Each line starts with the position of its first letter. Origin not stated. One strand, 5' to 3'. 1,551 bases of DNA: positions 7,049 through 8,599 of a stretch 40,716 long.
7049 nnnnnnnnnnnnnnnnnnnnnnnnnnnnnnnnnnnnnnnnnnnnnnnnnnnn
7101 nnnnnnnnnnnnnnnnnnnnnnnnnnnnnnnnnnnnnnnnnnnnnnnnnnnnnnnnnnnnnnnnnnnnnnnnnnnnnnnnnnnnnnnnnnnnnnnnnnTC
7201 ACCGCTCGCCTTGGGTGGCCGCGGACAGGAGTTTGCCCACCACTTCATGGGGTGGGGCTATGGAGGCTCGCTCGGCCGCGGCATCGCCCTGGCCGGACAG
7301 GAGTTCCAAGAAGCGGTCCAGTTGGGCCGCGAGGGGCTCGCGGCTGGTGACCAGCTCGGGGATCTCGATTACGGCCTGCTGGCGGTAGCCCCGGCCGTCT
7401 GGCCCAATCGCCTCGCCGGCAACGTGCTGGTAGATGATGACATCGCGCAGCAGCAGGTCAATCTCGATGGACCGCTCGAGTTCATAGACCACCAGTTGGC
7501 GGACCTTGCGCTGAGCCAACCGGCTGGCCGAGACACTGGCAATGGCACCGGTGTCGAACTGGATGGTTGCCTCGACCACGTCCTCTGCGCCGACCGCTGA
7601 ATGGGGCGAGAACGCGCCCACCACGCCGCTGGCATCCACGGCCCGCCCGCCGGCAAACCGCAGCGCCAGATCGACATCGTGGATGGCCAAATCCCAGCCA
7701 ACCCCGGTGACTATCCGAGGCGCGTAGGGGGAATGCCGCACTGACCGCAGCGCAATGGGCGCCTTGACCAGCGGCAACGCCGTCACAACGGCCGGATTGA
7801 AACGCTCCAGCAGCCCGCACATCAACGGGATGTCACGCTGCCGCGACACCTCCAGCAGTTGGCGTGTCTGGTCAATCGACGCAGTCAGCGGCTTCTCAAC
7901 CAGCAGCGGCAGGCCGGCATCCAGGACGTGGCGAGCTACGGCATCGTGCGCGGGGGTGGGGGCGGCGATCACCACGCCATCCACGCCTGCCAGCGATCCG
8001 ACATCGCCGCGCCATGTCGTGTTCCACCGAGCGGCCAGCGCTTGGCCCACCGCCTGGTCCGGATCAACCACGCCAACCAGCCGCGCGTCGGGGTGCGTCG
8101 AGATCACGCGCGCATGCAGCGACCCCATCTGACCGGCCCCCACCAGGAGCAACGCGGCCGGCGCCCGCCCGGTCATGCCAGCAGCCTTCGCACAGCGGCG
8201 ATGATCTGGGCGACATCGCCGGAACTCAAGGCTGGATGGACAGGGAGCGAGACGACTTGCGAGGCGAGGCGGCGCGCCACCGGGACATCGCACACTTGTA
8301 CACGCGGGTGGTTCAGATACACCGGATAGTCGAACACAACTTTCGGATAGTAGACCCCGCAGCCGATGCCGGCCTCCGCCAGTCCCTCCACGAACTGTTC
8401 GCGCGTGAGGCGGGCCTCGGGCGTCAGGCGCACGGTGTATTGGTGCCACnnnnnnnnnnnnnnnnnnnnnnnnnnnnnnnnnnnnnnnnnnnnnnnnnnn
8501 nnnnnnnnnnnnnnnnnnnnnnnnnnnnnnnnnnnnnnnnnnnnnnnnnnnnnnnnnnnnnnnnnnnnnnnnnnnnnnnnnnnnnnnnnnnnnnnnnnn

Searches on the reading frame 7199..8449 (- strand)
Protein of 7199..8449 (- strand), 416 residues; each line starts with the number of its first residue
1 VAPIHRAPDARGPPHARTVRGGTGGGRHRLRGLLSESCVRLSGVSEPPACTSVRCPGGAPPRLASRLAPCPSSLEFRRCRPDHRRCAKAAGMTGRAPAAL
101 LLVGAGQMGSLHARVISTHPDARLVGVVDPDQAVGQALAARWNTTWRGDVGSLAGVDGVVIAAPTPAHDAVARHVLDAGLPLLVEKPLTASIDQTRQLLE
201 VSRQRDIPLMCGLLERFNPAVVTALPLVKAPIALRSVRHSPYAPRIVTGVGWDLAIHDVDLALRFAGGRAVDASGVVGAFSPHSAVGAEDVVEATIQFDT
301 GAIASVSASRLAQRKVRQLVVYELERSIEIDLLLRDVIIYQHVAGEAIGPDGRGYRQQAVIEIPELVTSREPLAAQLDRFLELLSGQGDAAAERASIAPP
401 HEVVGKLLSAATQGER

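Call 18: search_protein_families(library=pfam, proteins=[window:7199-8449:-])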
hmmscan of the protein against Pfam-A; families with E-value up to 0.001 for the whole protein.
window:7199-8449:- (416 aa): 2 families
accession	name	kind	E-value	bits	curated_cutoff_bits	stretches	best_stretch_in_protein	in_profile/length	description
PF01408.29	GFO_IDH_MocA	-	1.5e-17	64.8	24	1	101-210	4-117/120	Oxidoreductase family, NAD-binding Rossmann fold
PF22725.1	GFO_IDH_MocA_C3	-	2.9e-11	43.9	27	1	248-322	43-117/124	GFO/IDH/MocA C-terminal domain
